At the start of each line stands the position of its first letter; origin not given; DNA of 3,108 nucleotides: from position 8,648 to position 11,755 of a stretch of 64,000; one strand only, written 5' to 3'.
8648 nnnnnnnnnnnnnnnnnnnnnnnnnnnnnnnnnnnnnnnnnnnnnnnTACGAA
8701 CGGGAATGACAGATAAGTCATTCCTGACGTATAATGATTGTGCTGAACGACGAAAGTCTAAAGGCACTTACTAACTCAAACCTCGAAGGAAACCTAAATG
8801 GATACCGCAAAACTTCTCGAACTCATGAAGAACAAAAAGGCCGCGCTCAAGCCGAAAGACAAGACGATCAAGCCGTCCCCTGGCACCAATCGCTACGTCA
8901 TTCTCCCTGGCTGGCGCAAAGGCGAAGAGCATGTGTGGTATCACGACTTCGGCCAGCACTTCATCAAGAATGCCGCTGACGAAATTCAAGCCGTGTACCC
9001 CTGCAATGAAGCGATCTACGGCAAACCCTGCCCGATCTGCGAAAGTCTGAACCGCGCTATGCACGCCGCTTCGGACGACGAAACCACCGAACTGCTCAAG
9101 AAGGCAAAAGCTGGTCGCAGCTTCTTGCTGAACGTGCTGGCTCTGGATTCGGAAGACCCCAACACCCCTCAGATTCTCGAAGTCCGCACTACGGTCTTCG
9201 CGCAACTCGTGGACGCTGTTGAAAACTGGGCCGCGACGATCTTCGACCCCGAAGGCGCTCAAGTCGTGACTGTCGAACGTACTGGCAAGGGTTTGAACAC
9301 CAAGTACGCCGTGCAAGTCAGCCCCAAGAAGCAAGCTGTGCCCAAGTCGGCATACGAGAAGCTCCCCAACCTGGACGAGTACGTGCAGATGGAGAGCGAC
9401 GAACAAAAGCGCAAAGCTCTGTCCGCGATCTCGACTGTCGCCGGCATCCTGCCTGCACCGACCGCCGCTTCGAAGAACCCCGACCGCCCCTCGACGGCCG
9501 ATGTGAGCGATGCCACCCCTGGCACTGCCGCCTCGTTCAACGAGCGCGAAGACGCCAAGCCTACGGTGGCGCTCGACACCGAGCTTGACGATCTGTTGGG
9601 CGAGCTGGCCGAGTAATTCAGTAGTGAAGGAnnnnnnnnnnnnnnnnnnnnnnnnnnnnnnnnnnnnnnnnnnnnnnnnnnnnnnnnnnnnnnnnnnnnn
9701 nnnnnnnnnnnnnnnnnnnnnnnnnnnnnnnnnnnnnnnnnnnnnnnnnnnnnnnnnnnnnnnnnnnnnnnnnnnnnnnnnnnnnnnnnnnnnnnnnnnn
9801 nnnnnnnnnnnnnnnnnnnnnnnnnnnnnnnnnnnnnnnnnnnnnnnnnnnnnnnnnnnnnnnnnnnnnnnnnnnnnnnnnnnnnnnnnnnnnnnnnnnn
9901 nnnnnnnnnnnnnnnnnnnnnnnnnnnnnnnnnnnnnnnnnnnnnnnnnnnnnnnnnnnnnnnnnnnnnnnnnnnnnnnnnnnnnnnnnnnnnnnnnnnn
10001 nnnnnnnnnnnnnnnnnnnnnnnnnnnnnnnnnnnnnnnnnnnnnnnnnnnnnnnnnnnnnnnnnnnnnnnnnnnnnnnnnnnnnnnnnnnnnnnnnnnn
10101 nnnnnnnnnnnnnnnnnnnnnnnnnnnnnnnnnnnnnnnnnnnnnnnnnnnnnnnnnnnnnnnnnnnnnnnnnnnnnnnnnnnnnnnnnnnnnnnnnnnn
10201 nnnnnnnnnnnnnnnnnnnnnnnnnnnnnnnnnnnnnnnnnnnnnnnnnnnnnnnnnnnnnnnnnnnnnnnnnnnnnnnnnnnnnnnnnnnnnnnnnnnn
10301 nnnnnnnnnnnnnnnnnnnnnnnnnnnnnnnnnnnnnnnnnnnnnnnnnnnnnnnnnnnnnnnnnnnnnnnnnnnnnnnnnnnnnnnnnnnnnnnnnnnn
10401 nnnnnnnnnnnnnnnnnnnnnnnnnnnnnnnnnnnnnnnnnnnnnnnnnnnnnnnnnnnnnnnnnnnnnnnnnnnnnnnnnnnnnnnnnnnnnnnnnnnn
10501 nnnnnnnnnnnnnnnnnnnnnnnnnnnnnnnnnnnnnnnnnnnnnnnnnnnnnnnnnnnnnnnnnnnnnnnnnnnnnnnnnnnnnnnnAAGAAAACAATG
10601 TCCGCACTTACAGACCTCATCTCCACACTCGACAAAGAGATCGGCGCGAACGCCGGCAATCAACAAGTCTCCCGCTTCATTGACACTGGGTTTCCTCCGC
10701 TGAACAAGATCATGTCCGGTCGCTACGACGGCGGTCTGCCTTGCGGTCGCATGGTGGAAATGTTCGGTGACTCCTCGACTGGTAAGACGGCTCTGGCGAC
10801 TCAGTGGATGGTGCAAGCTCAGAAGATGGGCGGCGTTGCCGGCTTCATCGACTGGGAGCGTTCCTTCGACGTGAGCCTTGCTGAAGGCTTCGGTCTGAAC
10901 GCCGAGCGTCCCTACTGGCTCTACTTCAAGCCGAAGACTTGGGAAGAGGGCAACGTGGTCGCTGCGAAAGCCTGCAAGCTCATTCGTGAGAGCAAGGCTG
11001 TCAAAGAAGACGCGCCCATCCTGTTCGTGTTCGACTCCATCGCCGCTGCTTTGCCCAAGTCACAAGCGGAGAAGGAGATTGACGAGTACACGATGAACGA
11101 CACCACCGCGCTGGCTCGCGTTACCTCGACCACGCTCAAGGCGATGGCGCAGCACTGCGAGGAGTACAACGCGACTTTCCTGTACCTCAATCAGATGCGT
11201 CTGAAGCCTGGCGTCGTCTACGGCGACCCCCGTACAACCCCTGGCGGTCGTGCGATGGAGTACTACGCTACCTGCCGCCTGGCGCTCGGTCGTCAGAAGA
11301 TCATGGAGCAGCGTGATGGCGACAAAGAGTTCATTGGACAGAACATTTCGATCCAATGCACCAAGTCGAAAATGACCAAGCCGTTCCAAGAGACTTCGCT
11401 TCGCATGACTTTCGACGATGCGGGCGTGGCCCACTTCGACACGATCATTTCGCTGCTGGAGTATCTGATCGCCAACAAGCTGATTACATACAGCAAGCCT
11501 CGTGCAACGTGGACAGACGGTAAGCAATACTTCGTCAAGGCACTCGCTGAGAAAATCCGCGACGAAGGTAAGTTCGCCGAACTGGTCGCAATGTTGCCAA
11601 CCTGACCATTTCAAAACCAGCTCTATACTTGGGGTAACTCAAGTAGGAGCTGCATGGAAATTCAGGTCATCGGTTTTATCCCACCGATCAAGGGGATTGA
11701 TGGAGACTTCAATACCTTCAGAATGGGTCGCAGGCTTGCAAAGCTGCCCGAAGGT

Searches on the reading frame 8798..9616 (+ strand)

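Call 93: search_protein_families(library=phrogs, max_evalue=0.00001, proteins=[window:8798-9616:+])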
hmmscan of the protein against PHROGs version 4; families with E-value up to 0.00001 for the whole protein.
window:8798-9616:+ (272 aa): 1 family
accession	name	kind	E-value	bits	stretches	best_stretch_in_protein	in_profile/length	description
phrog_1192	-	DNA, RNA and nucleotide metabolism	3.5e-51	175.6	1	3-246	5-265/326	single strand DNA binding protein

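Call 94: search_protein_families(library=pfam, max_evalue=0.01, proteins=[window:8798-9616:+])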
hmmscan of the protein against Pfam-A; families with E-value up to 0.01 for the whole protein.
window:8798-9616:+ (272 aa): 1 family
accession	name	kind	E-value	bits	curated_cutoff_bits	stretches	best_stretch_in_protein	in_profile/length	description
PF08804.16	gp32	-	5.8e-19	69.4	26.8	1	35-206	9-199/208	gp32 DNA binding protein like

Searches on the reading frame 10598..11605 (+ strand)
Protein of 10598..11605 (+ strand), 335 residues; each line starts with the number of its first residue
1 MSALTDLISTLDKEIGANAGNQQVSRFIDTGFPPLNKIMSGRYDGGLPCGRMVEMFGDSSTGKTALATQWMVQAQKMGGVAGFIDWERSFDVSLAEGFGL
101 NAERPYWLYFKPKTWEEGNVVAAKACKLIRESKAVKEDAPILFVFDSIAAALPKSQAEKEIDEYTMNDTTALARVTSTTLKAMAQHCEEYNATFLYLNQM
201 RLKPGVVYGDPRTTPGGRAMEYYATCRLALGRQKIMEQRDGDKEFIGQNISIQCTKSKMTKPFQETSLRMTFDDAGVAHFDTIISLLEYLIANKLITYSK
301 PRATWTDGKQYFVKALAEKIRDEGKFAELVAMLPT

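Call 93: search_protein_families(library=phrogs, max_evalue=0.00001, proteins=[window:10598-11605:+])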
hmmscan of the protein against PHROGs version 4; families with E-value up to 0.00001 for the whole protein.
window:10598-11605:+ (335 aa): 4 families
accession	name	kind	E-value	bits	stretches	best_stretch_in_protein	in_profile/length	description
phrog_97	-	other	5.7e-79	267.6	2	3-234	19-255/506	UvsX-like recombinase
phrog_9666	-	unknown function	3.8e-69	234.7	2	64-333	487-761/779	-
phrog_8337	-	DNA, RNA and nucleotide metabolism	2.1e-21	77.5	1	25-242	47-255/273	DNA repair protein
phrog_239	-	DNA, RNA and nucleotide metabolism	8.7e-06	25.9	0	28-234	341-557/801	DNA primase/helicase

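Call 94: search_protein_families(library=pfam, max_evalue=0.01, proteins=[window:10598-11605:+])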
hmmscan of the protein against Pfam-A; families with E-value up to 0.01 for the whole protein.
window:10598-11605:+ (335 aa): 4 families
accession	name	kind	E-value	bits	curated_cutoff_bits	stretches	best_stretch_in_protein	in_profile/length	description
PF00154.27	RecA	-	4e-42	144.9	27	1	44-273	46-258/262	recA bacterial DNA recombination protein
PF08423.17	Rad51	-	3.9e-06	26.7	22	1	28-234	8-213/244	Rad51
PF06745.19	ATPase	-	7.1e-05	22.7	26.6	1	29-87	2-57/231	KaiC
PF13481.12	AAA_25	-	0.005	16.9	27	0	26-74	13-57/195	AAA domain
